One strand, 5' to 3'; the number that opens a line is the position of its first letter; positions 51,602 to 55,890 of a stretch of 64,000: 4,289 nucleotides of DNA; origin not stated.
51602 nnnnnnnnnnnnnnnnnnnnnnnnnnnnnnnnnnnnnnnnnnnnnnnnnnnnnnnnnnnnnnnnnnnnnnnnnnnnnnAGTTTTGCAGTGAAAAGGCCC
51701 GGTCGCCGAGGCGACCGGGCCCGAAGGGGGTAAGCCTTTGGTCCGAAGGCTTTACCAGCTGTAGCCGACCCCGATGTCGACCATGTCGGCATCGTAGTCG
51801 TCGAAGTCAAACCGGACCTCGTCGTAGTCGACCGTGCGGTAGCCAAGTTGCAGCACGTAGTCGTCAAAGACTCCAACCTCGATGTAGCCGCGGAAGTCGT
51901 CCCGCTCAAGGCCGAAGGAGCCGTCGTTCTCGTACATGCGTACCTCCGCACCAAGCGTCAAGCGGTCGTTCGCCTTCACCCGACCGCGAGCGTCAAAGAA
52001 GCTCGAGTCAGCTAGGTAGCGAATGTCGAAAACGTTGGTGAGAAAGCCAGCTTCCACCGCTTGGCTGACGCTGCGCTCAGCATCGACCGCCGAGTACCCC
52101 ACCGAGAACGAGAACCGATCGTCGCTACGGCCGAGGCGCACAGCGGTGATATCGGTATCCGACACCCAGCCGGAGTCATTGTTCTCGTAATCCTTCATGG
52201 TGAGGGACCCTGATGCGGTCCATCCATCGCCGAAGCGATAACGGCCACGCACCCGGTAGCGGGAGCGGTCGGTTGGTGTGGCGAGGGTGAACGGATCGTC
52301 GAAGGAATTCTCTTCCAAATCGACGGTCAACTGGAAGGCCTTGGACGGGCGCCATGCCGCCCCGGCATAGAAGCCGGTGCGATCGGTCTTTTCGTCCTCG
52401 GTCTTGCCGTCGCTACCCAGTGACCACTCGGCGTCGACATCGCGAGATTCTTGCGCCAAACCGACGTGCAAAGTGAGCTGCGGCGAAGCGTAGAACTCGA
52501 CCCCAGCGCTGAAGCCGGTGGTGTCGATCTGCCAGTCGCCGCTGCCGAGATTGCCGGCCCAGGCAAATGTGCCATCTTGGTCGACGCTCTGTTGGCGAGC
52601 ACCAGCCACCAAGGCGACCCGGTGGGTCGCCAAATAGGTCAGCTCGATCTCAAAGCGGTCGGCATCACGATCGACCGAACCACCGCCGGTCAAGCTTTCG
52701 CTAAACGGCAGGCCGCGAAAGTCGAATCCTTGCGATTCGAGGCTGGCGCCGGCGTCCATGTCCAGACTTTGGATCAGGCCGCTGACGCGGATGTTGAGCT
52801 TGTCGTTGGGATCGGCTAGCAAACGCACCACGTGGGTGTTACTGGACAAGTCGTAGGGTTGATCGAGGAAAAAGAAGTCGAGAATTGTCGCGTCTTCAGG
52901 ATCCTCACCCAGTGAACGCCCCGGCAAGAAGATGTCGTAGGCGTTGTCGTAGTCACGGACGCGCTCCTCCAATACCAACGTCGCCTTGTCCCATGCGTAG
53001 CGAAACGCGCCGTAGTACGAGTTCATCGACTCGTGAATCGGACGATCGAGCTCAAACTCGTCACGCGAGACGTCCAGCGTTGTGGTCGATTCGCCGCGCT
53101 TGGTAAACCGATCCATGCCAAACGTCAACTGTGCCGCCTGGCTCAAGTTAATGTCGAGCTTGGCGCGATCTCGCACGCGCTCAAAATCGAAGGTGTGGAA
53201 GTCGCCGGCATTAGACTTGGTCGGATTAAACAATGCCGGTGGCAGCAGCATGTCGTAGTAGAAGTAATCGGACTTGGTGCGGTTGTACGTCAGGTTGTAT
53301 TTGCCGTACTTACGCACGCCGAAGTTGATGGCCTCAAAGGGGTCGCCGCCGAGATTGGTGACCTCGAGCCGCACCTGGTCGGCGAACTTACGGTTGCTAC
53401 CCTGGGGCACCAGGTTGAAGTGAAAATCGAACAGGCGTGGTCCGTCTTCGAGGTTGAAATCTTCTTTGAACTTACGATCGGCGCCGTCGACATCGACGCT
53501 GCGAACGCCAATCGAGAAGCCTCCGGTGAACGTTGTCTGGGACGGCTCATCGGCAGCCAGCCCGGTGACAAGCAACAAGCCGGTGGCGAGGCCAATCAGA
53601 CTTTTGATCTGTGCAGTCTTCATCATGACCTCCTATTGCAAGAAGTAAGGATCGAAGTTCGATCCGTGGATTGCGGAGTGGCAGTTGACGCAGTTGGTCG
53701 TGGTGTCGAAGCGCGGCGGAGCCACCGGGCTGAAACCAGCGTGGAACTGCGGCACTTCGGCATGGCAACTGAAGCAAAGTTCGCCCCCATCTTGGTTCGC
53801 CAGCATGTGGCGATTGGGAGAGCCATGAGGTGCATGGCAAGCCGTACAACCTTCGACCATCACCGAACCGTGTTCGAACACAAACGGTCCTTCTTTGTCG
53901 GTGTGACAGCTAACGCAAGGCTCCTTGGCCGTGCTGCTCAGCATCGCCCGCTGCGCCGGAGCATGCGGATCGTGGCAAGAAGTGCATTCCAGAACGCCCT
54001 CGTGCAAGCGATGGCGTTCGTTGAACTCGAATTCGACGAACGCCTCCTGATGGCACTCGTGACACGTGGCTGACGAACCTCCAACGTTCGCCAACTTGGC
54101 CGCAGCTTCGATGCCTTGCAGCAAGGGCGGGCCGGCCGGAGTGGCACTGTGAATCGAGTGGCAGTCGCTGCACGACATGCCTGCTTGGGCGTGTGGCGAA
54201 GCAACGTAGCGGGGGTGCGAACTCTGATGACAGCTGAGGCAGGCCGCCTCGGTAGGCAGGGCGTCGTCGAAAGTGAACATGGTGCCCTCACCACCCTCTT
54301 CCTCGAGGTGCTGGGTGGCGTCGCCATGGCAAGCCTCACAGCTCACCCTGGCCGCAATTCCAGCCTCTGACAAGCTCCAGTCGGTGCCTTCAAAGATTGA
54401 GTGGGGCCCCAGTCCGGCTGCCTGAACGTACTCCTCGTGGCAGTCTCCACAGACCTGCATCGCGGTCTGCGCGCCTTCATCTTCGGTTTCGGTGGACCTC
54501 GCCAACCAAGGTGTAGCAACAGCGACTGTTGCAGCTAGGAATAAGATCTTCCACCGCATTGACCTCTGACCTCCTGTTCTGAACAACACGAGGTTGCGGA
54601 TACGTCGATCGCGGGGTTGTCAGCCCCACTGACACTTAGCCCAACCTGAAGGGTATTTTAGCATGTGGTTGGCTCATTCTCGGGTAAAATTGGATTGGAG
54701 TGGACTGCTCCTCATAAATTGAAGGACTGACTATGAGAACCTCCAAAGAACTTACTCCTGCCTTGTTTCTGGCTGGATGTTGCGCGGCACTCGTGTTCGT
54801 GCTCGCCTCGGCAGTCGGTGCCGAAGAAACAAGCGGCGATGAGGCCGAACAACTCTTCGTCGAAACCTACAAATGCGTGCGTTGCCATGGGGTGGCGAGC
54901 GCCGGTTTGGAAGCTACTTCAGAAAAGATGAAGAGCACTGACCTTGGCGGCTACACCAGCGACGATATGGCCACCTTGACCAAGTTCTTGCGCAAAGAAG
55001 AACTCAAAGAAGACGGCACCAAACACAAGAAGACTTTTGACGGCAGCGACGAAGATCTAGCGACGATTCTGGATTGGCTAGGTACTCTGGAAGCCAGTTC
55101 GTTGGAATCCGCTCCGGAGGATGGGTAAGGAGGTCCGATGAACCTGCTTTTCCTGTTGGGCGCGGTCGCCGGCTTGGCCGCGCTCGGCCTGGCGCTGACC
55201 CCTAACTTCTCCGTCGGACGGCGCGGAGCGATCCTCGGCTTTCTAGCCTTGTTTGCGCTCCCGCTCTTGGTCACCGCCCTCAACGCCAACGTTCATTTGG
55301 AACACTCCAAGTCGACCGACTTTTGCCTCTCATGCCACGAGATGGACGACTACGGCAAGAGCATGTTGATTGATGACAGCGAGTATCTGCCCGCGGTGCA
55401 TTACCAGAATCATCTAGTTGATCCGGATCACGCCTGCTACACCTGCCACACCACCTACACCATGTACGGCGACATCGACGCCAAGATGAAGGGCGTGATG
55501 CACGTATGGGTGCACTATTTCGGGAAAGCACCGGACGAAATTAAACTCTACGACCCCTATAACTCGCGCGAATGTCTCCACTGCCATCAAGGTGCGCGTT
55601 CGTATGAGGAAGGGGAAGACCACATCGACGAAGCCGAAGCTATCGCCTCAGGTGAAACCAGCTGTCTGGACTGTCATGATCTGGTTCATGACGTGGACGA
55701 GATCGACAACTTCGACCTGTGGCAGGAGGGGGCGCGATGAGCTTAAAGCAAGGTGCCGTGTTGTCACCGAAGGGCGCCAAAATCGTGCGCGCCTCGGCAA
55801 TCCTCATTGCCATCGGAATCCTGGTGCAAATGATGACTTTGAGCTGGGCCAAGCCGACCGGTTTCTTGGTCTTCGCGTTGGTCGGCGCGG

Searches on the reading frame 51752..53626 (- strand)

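Call 16: search_protein_families(library=pfam, proteins=[window:51752-53626:-], max_evalue=0.001)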
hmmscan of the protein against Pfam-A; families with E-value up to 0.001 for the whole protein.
window:51752-53626:- (624 aa): 1 family
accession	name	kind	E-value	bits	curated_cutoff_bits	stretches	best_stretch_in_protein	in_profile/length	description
PF13505.12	OMP_b-brl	-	4.8e-05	24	28.7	1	290-443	22-156/175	Outer membrane protein beta-barrel domain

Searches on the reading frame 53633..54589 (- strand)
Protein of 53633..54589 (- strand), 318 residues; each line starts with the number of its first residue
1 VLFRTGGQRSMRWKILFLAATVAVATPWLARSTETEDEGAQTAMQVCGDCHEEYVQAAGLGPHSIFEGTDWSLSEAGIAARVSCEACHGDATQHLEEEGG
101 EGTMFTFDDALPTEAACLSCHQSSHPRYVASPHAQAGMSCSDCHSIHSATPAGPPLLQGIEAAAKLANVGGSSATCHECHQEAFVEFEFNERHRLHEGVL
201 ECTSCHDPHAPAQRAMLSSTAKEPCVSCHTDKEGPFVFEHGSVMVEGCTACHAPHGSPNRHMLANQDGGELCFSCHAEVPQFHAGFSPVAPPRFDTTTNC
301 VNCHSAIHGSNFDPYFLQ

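Call 16: search_protein_families(library=pfam, proteins=[window:53633-54589:-], max_evalue=0.001)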
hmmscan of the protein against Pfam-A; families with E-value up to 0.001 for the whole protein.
window:53633-54589:- (318 aa): 5 families
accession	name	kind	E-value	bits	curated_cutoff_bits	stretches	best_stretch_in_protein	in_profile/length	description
PF09699.15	Paired_CXXCH_1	-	7.6e-24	83.6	20.6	2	240-278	1-38/41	Doubled CXXCH motif (Paired_CXXCH_1)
PF14522.11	Cytochrome_C7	-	7.1e-17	61.4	24.8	3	238-305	3-67/67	Cytochrome c7 and related cytochrome c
PF14537.11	Cytochrom_c3_2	-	5.9e-11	43.1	25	0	133-230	2-79/79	Cytochrome c3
PF22678.1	Cytochrom_c_NrfB-like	-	3.3e-08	34.4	27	1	84-150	1-71/89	Cytochrome c-type protein NrfB-like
PF22113.1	Mtrc-MtrF_II-IV_dom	-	1.7e-07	31.4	30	0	33-92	109-167/176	Outer membrane cytochrome MtrC/MtrF-like, domains II/IV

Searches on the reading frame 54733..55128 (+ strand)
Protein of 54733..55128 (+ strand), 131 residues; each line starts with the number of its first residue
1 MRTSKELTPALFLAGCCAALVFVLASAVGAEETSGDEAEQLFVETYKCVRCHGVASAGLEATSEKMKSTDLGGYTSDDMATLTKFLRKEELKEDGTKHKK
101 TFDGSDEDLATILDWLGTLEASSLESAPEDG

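Call 16: search_protein_families(library=pfam, proteins=[window:54733-55128:+], max_evalue=0.001)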
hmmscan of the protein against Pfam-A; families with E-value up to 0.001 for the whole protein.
window:54733-55128:+ (131 aa): 1 family
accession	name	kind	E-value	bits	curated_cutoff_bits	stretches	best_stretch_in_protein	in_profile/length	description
PF13442.11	Cytochrome_CBB3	-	0.00046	20.9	27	1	36-116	4-68/68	Cytochrome C oxidase, cbb3-type, subunit III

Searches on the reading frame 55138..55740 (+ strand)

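Call 16: search_protein_families(library=pfam, proteins=[window:55138-55740:+], max_evalue=0.001)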
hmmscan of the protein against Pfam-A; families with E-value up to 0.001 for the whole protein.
window:55138-55740:+ (200 aa): 3 families
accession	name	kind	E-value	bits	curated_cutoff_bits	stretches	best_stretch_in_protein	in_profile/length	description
PF03264.19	Cytochrom_NNT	-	9.4e-13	48.7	24.1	1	36-186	12-171/174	NapC/NirT cytochrome c family, N-terminal region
PF22113.1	Mtrc-MtrF_II-IV_dom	-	6.4e-05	23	30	1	50-183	18-166/176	Outer membrane cytochrome MtrC/MtrF-like, domains II/IV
PF14537.11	Cytochrom_c3_2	-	0.00014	22.7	25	0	97-182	6-66/79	Cytochrome c3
